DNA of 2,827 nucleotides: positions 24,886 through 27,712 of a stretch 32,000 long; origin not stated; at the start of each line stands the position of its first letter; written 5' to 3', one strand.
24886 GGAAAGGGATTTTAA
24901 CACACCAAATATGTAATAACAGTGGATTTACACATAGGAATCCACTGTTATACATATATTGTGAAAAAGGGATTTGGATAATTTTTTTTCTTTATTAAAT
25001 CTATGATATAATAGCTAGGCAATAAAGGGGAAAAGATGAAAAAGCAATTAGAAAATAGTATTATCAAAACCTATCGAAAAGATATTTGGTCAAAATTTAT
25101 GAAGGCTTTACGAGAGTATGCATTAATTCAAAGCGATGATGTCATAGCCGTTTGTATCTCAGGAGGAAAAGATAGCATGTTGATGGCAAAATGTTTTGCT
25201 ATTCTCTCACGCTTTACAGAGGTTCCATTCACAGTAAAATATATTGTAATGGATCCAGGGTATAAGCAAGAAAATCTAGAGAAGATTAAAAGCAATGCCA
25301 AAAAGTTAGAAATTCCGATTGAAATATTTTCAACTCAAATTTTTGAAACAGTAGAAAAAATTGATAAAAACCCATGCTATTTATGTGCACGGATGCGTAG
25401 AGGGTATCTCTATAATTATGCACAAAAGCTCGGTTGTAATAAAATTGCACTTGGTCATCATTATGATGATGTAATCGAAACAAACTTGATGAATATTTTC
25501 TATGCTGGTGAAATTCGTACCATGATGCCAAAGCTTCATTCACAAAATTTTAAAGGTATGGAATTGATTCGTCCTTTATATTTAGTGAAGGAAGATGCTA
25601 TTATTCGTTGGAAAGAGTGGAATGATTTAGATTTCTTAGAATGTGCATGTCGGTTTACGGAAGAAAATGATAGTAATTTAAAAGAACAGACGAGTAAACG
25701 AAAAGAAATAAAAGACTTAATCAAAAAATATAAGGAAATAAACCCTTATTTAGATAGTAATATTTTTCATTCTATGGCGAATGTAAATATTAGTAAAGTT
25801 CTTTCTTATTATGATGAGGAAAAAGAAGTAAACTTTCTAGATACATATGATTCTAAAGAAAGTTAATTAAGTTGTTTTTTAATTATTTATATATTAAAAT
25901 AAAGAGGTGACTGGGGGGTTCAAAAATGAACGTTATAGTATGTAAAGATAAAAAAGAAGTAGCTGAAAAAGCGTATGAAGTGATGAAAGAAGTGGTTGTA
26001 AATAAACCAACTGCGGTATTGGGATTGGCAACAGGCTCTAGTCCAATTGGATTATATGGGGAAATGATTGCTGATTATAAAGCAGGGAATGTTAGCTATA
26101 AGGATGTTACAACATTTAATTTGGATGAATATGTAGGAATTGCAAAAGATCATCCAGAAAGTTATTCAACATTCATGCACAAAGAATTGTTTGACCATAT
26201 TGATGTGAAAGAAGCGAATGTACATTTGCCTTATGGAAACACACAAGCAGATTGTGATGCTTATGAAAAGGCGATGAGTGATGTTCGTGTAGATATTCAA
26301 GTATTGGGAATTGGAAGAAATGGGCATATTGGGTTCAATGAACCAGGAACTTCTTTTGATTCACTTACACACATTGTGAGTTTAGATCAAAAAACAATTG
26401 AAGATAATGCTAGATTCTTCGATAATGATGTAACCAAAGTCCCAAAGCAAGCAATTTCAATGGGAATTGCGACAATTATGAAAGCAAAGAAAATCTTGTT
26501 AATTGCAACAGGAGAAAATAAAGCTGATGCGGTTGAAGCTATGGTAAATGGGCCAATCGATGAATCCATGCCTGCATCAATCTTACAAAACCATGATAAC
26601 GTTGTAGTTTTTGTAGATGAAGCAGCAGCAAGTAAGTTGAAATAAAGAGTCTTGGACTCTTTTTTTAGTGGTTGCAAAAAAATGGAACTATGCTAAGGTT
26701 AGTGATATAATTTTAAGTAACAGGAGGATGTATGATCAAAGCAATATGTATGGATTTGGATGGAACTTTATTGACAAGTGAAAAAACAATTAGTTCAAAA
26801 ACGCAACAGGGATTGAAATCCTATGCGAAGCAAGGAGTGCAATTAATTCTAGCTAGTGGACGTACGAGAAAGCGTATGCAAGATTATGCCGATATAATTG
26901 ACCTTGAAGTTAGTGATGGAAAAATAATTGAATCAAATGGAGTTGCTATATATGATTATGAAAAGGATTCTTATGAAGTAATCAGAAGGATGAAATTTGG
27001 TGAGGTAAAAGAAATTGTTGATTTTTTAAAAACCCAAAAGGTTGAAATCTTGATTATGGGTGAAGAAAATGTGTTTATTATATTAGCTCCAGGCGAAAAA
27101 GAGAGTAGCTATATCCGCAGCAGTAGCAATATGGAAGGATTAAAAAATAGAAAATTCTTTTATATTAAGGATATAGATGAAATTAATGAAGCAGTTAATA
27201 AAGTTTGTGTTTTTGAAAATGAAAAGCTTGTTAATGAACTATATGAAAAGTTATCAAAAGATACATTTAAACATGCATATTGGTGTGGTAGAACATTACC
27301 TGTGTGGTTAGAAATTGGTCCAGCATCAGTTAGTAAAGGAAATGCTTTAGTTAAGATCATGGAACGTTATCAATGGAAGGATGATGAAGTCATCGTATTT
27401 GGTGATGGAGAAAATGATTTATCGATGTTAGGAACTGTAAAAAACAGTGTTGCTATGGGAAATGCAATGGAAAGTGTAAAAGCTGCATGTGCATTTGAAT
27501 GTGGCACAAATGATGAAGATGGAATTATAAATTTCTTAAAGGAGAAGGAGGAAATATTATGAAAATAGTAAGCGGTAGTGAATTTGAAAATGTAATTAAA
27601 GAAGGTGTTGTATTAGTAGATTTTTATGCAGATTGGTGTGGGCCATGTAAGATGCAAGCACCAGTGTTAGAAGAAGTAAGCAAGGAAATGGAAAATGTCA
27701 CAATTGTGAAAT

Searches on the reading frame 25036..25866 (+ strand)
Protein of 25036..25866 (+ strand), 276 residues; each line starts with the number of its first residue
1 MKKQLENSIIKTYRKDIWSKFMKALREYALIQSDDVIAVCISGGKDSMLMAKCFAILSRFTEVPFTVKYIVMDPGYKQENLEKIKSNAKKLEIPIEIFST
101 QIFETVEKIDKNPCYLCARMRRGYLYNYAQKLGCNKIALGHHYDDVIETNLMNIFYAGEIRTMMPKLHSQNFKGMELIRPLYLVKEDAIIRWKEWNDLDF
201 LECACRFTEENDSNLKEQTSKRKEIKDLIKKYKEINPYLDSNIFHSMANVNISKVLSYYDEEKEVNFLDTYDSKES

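Call 6: search_protein_families(library=ncbifam, proteins=[window:25036-25866:+])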
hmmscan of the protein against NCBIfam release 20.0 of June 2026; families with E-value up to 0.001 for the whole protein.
window:25036-25866:+ (276 aa): 7 families
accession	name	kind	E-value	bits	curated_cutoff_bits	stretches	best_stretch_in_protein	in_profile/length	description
NF007972.0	PRK10696.1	equivalog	1.2e-54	185.6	272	1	7-256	14-257/295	tRNA 2-thiocytidine(32) synthetase TtcA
TIGR02432.1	lysidine_TilS_N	equivalog_domain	6.4e-19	68.6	93.6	1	37-202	2-169/189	tRNA lysidine(34) synthetase TilS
NF049949.1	tRNAsynTtuAPyrococ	equivalog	2.4e-15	56.4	450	1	19-241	32-256/292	tRNA-5-methyluridine(54) 2-sulfurtransferase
NF047749.1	tRNAThiolNcsA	equivalog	5e-12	45.6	500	1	28-166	47-194/322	tRNA 2-thiolation protein NcsA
TIGR00268.2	TIGR00268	equivalog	1.4e-09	37.6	150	1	30-147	9-125/259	ATP-dependent sacrificial sulfur transferase LarE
NF001138.1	PRK00143.1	equivalog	0.00024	20.2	284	1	37-145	2-125/345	tRNA 2-thiouridine(34) synthase MnmA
TIGR00552.1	nadE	equivalog_domain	0.00086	18.6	63.65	0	32-134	20-130/251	NAD(+) synthase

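Call 67: find_homologous_proteins(query=window:25036-25866:+, max_evalue=1e-60)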
Query window:25036-25866:+ (276 aa): 7990 proteins with E <= 1e-60 among 8000 candidates; the best 120 are listed.
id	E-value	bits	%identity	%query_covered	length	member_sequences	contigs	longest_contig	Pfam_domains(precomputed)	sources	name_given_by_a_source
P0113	8.6e-182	621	100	100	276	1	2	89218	PF01171.27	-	-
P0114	3.1e-149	514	-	-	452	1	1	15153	PF03054.23,PF01171.27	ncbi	-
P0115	1.2e-142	492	77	99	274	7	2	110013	PF01171.27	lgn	-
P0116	2.2e-140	485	76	99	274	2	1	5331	PF01171.27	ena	-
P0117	8.1e-136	470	72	99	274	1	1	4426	PF01171.27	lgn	-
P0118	1.1e-132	460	72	99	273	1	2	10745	PF01171.27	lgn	-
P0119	1.9e-130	452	70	99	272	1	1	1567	PF01171.27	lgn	-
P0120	2.3e-130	452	70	99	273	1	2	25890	PF01171.27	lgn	-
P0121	8.2e-130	450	68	99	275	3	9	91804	PF01171.27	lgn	-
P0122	4.9e-129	448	72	97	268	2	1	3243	PF01171.27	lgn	-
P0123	2.2e-128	446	70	98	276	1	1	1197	PF01171.27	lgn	-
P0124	3.6e-128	445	70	100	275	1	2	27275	PF01171.27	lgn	-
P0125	1.1e-127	443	69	99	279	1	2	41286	PF01171.27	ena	-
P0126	2.2e-127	442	72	97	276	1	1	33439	PF01171.27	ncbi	-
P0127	7.4e-126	437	70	99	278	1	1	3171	PF01171.27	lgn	-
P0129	1.4e-123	430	67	98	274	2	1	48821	PF01171.27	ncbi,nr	ncbi:tRNA 2-thiocytidine biosynthesis protein TtcA [Erysipelotrichaceae bacterium MTC7]|nr:tRNA 2-th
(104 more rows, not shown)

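Call 68: find_encoding_contigs(protein=P0129, flank=7000, max_places=2)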
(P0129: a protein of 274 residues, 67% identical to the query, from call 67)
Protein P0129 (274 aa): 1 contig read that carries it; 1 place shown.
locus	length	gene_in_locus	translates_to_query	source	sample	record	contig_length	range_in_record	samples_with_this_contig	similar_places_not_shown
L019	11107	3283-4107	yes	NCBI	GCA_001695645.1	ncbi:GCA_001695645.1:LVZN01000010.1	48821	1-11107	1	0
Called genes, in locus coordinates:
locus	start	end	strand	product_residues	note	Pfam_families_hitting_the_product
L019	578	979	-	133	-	PF01797:Y1_Tnp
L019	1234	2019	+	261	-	PF01479:S4, PF00849:PseudoU_synth_2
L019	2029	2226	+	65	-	-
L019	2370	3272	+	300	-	PF01565:FAD_binding_4, PF02873:MurB_C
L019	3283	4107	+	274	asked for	PF01171:ATP_bind_3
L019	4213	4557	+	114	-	PF03551:PadR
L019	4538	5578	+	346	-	PF22564:HAAS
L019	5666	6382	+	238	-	PF01182:Glucosamine_iso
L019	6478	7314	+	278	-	PF00702:Hydrolase (faint), PF02358:Trehalose_PPase (faint), PF08282:Hydrolase_3, PF05116:S6PP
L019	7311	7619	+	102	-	PF00085:Thioredoxin, PF00578:AhpC-TSA (weak), PF08534:Redoxin (weak), PF13098:Thioredoxin_2, PF13728:TraF (weak), PF13905:Thioredoxin_8 (faint)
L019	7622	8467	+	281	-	PF03816:LytR_cpsA_psr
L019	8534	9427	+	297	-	PF04280:Tim44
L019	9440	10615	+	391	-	PF13421:Band_7_1, PF01145:Band_7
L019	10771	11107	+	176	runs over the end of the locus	PF12844:HTH_19, PF13443:HTH_26 (weak), PF13560:HTH_31 (weak), PF01381:HTH_3, PF07883:Cupin_2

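Call 69: find_encoding_contigs(protein=P0126, flank=7000, max_places=2)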
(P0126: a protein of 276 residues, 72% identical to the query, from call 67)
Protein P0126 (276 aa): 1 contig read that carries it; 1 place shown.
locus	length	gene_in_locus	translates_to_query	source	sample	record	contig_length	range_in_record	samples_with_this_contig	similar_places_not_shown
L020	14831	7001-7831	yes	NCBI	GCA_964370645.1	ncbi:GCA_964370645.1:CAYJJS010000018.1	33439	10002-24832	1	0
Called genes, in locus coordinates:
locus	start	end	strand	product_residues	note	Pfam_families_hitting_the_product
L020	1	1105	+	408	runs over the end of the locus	PF01136:Peptidase_U32, PF16325:Peptidase_U32_C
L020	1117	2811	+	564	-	PF00587:tRNA-synt_2b, PF04073:tRNA_edit, PF03129:HGTP_anticodon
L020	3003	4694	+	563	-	-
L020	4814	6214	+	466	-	PF24568:CC_PcsB, PF01551:Peptidase_M23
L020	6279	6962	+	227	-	PF01027:Bax1-I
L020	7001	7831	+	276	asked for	PF01171:ATP_bind_3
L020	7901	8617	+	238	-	PF01182:Glucosamine_iso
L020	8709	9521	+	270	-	PF00702:Hydrolase, PF05116:S6PP (faint), PF08282:Hydrolase_3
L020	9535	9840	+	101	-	PF00085:Thioredoxin, PF14595:Thioredoxin_9, PF02114:Phosducin (weak), PF13098:Thioredoxin_2, PF13728:TraF (weak), PF13905:Thioredoxin_8 (faint)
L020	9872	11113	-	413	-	PF00171:Aldedh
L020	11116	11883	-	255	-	PF00696:AA_kinase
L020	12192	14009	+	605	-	PF13522:GATase_6, PF13537:GATase_7, PF01380:SIS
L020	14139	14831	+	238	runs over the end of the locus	PF07314:Lit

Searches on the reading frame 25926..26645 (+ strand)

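Call 6: search_protein_families(library=ncbifam, proteins=[window:25926-26645:+])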
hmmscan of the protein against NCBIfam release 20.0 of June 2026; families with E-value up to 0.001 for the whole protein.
window:25926-26645:+ (239 aa): 8 families
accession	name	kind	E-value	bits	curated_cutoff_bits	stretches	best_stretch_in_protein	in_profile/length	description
NF001684.0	PRK00443.1-4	subfamily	8.7e-93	310.6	326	1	1-239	1-242/260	glucosamine-6-phosphate deaminase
TIGR00502.1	nagB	equivalog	1.3e-90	303.3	236.9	1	1-239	1-248/259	glucosamine-6-phosphate deaminase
NF002557.0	PRK02122.1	subfamily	1.7e-70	237.9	384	1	10-238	42-275/653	glucosamine-6-phosphate deaminase-like protein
NF001682.0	PRK00443.1-1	equivalog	9.9e-67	225.1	528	1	1-236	1-232/262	glucosamine-6-phosphate deaminase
NF001685.0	PRK00443.1-5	equivalog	3.4e-58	197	513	1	20-239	21-248/266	glucosamine-6-phosphate deaminase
NF007291.0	PRK09762.1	equivalog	3.3e-44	151.2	271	1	4-232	7-235/236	galactosamine-6-phosphate isomerase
NF009022.0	PRK12358.1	equivalog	4.4e-38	131.1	247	1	1-238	1-237/239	glucosamine-6-phosphate deaminase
TIGR01198.1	pgl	equivalog_domain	1.2e-25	90.4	124.45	1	10-238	10-234/234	6-phosphogluconolactonase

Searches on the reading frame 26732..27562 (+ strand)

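Call 6: search_protein_families(library=ncbifam, proteins=[window:26732-27562:+])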
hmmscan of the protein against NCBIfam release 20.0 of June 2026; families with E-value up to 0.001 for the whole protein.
window:26732-27562:+ (276 aa): 22 families
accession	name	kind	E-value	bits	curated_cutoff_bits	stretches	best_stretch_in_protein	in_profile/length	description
TIGR00099.1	Cof-subfamily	subfamily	7.7e-51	173.1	137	1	5-269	2-256/256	Cof-type HAD-IIB family hydrolase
NF007806.0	PRK10513.1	equivalog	4.7e-30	104.9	273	1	2-266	3-261/270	sugar-phosphatase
NF007821.0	PRK10530.1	equivalog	6e-30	104.4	274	1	3-271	4-269/272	pyridoxal phosphatase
NF045966.1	YcsE_rel_Pase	equivalog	9.8e-28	97.4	220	1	2-273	2-263/265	YcsE-related riboflavin metabolism phosphatase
NF011705.0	PRK15126.1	equivalog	6.8e-22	78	336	1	1-252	1-239/272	HMP-PP phosphatase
TIGR01484.1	HAD-SF-IIB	subfamily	1.8e-21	77.3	41.8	1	5-242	2-221/221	HAD-IIB family hydrolase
TIGR01487.1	Pglycolate_arch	equivalog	4.7e-21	75.6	122.75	2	195-268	141-214/215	phosphoglycolate phosphatase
NF002245.0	PRK01158.1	equivalog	1.2e-20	73.9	198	2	198-270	154-226/233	phosphoglycolate phosphatase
NF008213.0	PRK10976.1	equivalog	1.3e-18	67.5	386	1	1-270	1-261/266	sugar/pyridoxal phosphate phosphatase YigL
TIGR01482.1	SPP-subfamily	subfamily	1.1e-17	64.4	107.15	2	194-254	142-202/225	sucrose-phosphate phosphatase subfamily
TIGR01486.1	HAD-SF-IIB-MPGP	subfamily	9.9e-14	51.3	164.75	2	5-96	2-91/257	mannosyl-3-phosphoglycerate phosphatase family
TIGR02463.1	MPGP_rel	hypoth_equivalog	1e-11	45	282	2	5-100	2-96/216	mannosyl-3-phosphoglycerate phosphatase-related protein YedP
TIGR02461.1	osmo_MPG_phos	equivalog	6.1e-11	42.8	244.35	1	5-82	2-74/227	mannosyl-3-phosphoglycerate phosphatase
NF001216.0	PRK00192.1-2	equivalog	8.8e-11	41.7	353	1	7-74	11-76/275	mannosyl-3-phosphoglycerate phosphatase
NF001217.0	PRK00192.1-4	equivalog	6e-10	39.1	373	1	5-99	11-103/265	mannosyl-3-phosphoglycerate phosphatase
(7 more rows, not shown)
